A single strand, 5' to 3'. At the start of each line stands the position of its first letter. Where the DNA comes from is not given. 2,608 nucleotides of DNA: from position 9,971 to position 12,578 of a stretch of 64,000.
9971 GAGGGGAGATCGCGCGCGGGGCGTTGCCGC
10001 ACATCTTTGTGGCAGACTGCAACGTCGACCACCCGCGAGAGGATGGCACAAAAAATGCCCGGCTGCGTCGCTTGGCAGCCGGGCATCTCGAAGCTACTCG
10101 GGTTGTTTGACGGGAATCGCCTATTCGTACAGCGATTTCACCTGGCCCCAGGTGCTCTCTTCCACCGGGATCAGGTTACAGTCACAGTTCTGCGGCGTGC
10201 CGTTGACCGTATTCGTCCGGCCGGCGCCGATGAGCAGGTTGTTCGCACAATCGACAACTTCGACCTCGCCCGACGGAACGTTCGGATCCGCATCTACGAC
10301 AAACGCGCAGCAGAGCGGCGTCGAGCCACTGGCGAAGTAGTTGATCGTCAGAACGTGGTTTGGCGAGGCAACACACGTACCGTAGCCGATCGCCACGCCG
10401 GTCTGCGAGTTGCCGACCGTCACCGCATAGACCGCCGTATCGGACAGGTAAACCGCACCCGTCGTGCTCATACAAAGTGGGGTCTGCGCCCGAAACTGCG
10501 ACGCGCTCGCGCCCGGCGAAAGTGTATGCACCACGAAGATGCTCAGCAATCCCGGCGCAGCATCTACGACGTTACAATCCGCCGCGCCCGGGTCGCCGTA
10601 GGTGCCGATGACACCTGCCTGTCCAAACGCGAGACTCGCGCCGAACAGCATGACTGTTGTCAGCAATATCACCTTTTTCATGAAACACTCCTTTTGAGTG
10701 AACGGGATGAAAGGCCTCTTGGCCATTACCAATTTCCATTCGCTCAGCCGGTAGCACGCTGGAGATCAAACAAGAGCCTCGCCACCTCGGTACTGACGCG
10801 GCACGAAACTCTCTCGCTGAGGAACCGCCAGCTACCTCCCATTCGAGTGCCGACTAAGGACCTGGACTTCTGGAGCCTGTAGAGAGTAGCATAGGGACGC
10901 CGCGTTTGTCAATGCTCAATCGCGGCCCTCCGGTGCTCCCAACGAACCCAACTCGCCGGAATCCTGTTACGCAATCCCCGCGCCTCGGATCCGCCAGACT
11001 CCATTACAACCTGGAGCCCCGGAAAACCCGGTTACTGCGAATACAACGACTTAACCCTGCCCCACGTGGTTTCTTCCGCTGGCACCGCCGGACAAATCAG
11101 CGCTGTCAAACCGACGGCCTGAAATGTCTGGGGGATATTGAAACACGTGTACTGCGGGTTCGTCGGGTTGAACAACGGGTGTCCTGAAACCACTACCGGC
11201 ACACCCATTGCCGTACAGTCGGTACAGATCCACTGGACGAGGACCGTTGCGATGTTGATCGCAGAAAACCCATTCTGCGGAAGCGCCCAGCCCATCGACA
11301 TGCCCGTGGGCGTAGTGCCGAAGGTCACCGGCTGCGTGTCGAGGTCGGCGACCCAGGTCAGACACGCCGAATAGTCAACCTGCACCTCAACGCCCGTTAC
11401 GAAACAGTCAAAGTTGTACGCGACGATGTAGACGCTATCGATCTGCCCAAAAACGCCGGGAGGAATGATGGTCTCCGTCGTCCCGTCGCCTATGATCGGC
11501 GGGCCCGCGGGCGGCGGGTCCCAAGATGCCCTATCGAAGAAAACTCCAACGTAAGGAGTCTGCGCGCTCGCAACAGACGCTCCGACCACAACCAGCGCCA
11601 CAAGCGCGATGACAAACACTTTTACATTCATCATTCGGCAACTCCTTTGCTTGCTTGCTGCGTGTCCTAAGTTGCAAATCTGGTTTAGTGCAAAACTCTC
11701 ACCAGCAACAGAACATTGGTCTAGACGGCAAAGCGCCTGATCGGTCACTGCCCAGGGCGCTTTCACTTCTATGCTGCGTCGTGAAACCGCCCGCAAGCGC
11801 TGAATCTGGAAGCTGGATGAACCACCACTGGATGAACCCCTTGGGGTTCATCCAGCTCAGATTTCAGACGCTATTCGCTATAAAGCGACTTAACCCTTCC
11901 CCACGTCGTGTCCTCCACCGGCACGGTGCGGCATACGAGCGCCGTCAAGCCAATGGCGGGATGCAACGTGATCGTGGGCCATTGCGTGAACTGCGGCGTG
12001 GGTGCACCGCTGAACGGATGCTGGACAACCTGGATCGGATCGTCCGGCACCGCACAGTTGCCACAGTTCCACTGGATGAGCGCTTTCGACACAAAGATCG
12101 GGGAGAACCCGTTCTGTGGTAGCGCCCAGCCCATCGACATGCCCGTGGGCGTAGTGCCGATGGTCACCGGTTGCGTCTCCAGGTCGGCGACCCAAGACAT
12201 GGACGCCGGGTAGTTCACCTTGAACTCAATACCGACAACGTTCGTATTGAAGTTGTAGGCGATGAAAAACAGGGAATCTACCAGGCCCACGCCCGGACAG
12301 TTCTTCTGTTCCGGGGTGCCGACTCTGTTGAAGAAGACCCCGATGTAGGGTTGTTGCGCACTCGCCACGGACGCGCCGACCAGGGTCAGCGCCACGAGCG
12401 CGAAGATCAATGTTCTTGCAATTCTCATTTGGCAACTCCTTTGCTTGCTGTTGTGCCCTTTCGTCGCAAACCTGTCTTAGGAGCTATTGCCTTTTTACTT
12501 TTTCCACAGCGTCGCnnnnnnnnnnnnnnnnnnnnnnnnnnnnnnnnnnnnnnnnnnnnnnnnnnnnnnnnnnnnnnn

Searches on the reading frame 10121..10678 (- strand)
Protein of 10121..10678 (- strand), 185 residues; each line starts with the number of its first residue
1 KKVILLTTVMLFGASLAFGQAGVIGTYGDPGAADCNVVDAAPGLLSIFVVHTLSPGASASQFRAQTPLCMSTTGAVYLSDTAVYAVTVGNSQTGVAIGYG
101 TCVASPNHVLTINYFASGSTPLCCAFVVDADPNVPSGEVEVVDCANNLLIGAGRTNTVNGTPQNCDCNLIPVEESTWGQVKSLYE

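Call 3: search_protein_families(library=pfam, proteins=[window:10121-10678:-], max_evalue=1)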
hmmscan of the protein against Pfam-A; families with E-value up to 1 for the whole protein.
window:10121-10678:- (185 aa): 0 families

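Call 4: search_protein_families(library=ncbifam, proteins=[window:10121-10678:-], max_evalue=1)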
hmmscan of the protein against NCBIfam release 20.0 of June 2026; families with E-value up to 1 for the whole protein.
window:10121-10678:- (185 aa): 1 family
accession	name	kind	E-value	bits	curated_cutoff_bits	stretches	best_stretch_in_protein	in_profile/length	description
NF053553.1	prodigi_MBC_PigA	equivalog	0.15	11.2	500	1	45-99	183-238/381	prodigiosin MBC biosynthesis dehydrogenase PigA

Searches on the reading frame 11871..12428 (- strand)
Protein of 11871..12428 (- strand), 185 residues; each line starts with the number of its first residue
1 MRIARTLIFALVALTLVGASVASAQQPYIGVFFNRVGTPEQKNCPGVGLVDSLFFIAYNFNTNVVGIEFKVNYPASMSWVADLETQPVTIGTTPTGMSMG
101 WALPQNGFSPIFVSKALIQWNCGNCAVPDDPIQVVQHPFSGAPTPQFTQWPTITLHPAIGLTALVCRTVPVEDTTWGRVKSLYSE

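Call 3: search_protein_families(library=pfam, proteins=[window:11871-12428:-], max_evalue=1)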
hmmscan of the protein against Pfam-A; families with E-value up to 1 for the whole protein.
window:11871-12428:- (185 aa): 1 family
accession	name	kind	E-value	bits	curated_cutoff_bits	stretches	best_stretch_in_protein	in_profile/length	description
PF13505.12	OMP_b-brl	-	0.015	15.9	28.7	1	9-110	1-103/175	Outer membrane protein beta-barrel domain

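Call 4: search_protein_families(library=ncbifam, proteins=[window:11871-12428:-], max_evalue=1)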
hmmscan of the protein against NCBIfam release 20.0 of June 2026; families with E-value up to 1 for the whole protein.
window:11871-12428:- (185 aa): 0 families

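Call 33: find_homologous_proteins(query=window:11871-12428:-, max_evalue=0.001)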
Query window:11871-12428:- (185 aa): 19 proteins with E <= 0.001 among 338 candidates.
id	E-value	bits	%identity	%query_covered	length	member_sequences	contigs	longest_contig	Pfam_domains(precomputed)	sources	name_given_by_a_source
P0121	9.9e-122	422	100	100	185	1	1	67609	-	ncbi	ncbi:MAG: hypothetical protein ACE5EO_00850 [Candidatus Krumholzibacteriia bacterium]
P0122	6.8e-76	272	67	100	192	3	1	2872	-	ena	-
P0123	3.4e-73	263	63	100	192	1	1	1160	-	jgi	jgi:hypothetical protein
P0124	6.2e-72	259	63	100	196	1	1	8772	-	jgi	-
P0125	3.9e-69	250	62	100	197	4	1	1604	-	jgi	jgi:hypothetical protein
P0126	5.6e-69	250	60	99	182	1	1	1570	-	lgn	-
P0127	1.2e-53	200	54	99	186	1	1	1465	-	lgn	-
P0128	1.5e-53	199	54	100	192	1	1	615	-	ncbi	-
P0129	2.9e-53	198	51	100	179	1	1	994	-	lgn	-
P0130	3.9e-53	198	53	91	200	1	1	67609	-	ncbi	ncbi:MAG: hypothetical protein ACE5EO_00845 [Candidatus Krumholzibacteriia bacterium]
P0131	9.6e-51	190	50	100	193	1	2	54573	-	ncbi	ncbi:MAG: hypothetical protein V3V49_06885 [Candidatus Krumholzibacteria bacterium]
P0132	1.2e-50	190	53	100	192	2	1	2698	-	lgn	-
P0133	2.6e-49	185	46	100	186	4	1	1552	-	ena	-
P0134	2.6e-49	185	49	99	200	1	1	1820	-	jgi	jgi:hypothetical protein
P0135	8.6e-47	177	47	100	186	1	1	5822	-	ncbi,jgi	jgi:hypothetical protein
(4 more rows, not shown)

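Call 36: search_solved_structures(query=A3, max_evalue=10, show_alignments=2)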
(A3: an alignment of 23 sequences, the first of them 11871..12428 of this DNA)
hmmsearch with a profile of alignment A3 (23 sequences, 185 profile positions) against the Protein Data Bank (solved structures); distinct sequences matched with E-value up to 10: 0.
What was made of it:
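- On Cohesin (Pfam PF00963), applied to the neighbouring paralogs: The family profile finds no PDB sequence at E <= 10 (call 36).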

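Call 42: predict_structure(alignment_id=A3)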
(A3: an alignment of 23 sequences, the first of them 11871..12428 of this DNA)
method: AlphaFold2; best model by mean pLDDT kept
length: 185 residues; sequences in the alignment: 23
mean_pLDDT: 85.7   pTM: 0.74
mean pLDDT of the five models: 85.7, 83.7, 82.4, 81.8, 81.4
residues with pLDDT >= 90: 113; 70-90: 43; 50-70: 19; < 50: 10
segments of 3 or more residues with pLDDT < 50: 20-22, 180-185
pLDDT, mean of each block of 10 residues (from residue 1): 77 65 74 84 90 94 96 96 92 96 91 96 90 95 95 95 83 51 46
secondary structure, 60 per line:
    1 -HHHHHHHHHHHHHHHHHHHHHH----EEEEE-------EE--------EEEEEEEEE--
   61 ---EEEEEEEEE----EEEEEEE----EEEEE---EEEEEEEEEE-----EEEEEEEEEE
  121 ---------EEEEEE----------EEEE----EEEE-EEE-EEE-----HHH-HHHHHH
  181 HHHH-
elements in order: H2-23 E28-32 E50-58 E64-72 E77-83 E88-92 E96-105 E111-120 E130-135 E146-149 E154-157 E159-161 E163-165 H175-184
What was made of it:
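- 11871..12428 (-): Cohesin-like paralog 1 (185 aa; subfamily A): signal peptide, beta-sandwich and a C-terminal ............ tail. AlphaFold2 model with pLDDT 85.7 (call 42).
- On Cohesin (Pfam PF00963), applied to the neighbouring paralogs: The AlphaFold2 model has pLDDT 85.7 and about nine to ten strands (call 42).
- The AlphaFold2 model of paralog 11871-12428 has pLDDT 85.7 (call 42). The tail is modelled as a low-confidence helix, not a strand (call 42).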

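Call 44: fold_search(model_id=the predicted structure, library=pdb)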
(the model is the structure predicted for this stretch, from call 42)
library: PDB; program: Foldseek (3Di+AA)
matches with E <= 10: 1661; with E <= 0.001: 28
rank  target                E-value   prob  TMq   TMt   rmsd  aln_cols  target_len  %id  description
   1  2zf9_A                6.7e-05  1.00  0.45  0.45   5.9       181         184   10  Crystal structure of a type III cohesin module from the cellulosomal ScaE cell-surface anchoring scaffoldin of Ruminoc (released 2008-12-30)
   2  9ifr                  1.2e-04  1.00  0.38  0.52   6.7       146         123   14  CLIPPER domain from the Gram-negative fibrillar adhesin "B9T28_05395 (released 2025-11-26)
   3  2jh2_C                1.5e-04  1.00  0.51  0.69   4.0       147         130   10  X-ray crystal structure of a cohesin-like module from Clostridium perfringens (released 2007-11-06)
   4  5lxv_A                1.7e-04  1.00  0.45  0.48   6.1       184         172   11  Crystal structure of Ruminococcus flavefaciens scaffoldin C cohesin in complex with a dockerin from an uncharacterized (released 2016-10-19)
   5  4ums                  1.7e-04  1.00  0.43  0.50   6.4       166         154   10  The crystal structure of the seventh ScaB type I cohesin from Pseudobacteroides cellulosolvens (released 2015-05-06)
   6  5n5p_A                1.8e-04  1.00  0.50  0.64   4.4       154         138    7  Crystal structure of Ruminococcus flavefaciens' type III complex containing the fifth cohesin from scaffoldin B and th (released 2018-02-28)
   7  5nrm_A                1.8e-04  1.00  0.50  0.63   4.2       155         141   10  Crystal structure of the sixth cohesin from Acetivibrio cellulolyticus' scaffoldin B in complex with Cel5 dockerin S51 (released 2018-01-31)
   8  5n5p_C                1.9e-04  1.00  0.50  0.64   4.1       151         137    7  Crystal structure of Ruminococcus flavefaciens' type III complex containing the fifth cohesin from scaffoldin B and th (released 2018-02-28)
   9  2zf9_D                1.9e-04  1.00  0.47  0.48   5.6       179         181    9  Crystal structure of a type III cohesin module from the cellulosomal ScaE cell-surface anchoring scaffoldin of Ruminoc (released 2008-12-30)
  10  9iuj_A                2.1e-04  1.00  0.39  0.13   6.3       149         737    8  Integrin alpha-v beta-3 in complex with rhodostomin (released 2025-07-30)
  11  5m2o_A                2.2e-04  1.00  0.40  0.51   7.5       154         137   10  R. flavefaciens' third ScaB cohesin in complex with a group 1 dockerin (released 2017-07-05)
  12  5aoz                  2.3e-04  1.00  0.49  0.61   4.6       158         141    7  High resolution SeMet structure of the third cohesin from Ruminococcus flavefaciens scaffoldin protein, ScaB (released 2016-09-28)
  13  6kgc_A                2.8e-04  1.00  0.50  0.62   4.8       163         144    9  Crystal structure of CaDoc0917(R49D)-CaCohA2 complex at pH 5.4 (released 2020-07-08)
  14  5lxv_C                3.0e-04  1.00  0.46  0.49   5.9       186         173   11  Crystal structure of Ruminococcus flavefaciens scaffoldin C cohesin in complex with a dockerin from an uncharacterized (released 2016-10-19)
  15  5m2s_A                3.2e-04  1.00  0.51  0.64   4.5       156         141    7  R. flavefaciens' third ScaB cohesin in complex with a group 1 dockerin (released 2017-07-05)
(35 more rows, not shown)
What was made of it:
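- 11871..12428 (-): In Foldseek, 23 of the 28 hits at E <= 1e-3 are cohesins (call 44).
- On Cohesin (Pfam PF00963), applied to the neighbouring paralogs: TM-score normalised by target is 0.5-0.69 (call 44).
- TM-score normalised by target reaches 0.69 (call 44). Integrin thigh/calf domains and a CLIPPER adhesin domain also match (call 44). The paralog's fold hits are dominated by cohesins specifically (call 44).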

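Call 46: search_protein_families(library=pfam, alignment_id=A3, max_evalue=10)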
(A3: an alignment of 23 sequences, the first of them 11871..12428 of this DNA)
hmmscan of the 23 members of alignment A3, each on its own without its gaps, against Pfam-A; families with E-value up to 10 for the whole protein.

A. member 1, window:11871-12428:- (185 aa): 1 family
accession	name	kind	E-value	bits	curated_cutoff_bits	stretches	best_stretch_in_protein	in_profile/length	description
PF13505.12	OMP_b-brl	-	0.015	15.9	28.7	1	9-110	1-103/175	Outer membrane protein beta-barrel domain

B. families by the number of members that match (of 23 scanned): 6 families
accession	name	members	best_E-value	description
PF13505.12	OMP_b-brl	5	0.0085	Outer membrane protein beta-barrel domain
PF00641.23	Zn_ribbon_RanBP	1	0.0094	Zn-finger in Ran binding protein and others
PF01547.30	SBP_bac_1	1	0.095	Bacterial extracellular solute-binding protein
PF17283.8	Zn_ribbon_SprT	1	0.13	SprT-like zinc ribbon domain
PF03823.19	Neurokinin_B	1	0.27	Neurokinin B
PF13786.12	DUF4179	1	0.28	Domain of unknown function (DUF4179)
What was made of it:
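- On Cohesin (Pfam PF00963), applied to the neighbouring paralogs: None of 23 members hits Pfam Cohesin at E <= 10 (call 46).
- No member hits Pfam Cohesin (call 46) and the family profile finds nothing in the PDB by sequence (call 36). The paralogs show no sequence match to cohesins (calls 36, 46).
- Tried and rejected: All were negative: Pfam (call 46), PDB profile search (call 36) and NCBIfam (call 4).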

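Call 60: find_homologous_proteins(query=A4, max_evalue=0.001)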
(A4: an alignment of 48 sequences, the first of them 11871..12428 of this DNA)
Query A4 (48 sequences) (185 aa, profile of the alignment): 169 proteins with E <= 0.001 among 8000 candidates; the best 120 are listed.
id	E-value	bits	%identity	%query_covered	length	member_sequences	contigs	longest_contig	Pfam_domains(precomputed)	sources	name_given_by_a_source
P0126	4.6e-70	253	60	99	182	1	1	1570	-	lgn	-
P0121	9.4e-70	252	100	100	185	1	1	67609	-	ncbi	ncbi:MAG: hypothetical protein ACE5EO_00850 [Candidatus Krumholzibacteriia bacterium]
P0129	9.1e-67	242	51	100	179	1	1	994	-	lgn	-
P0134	3.6e-64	234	49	99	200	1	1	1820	-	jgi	jgi:hypothetical protein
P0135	9.9e-64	232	47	100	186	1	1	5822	-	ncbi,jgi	jgi:hypothetical protein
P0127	1.4e-61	225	54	99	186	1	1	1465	-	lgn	-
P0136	4.9e-61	224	47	100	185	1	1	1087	-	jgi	-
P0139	7.4e-60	220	45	98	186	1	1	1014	-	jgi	jgi:hypothetical protein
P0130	1.2e-58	216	53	91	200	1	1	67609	-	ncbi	ncbi:MAG: hypothetical protein ACE5EO_00845 [Candidatus Krumholzibacteriia bacterium]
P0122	8.4e-58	213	67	100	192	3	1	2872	-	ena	-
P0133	1.4e-56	209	46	100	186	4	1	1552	-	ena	-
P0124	4.1e-56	208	63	100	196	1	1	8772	-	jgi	-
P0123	5.3e-56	207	63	100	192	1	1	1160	-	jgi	jgi:hypothetical protein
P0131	9.1e-56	206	50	100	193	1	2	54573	-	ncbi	ncbi:MAG: hypothetical protein V3V49_06885 [Candidatus Krumholzibacteria bacterium]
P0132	5.1e-55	204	53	100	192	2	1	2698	-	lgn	-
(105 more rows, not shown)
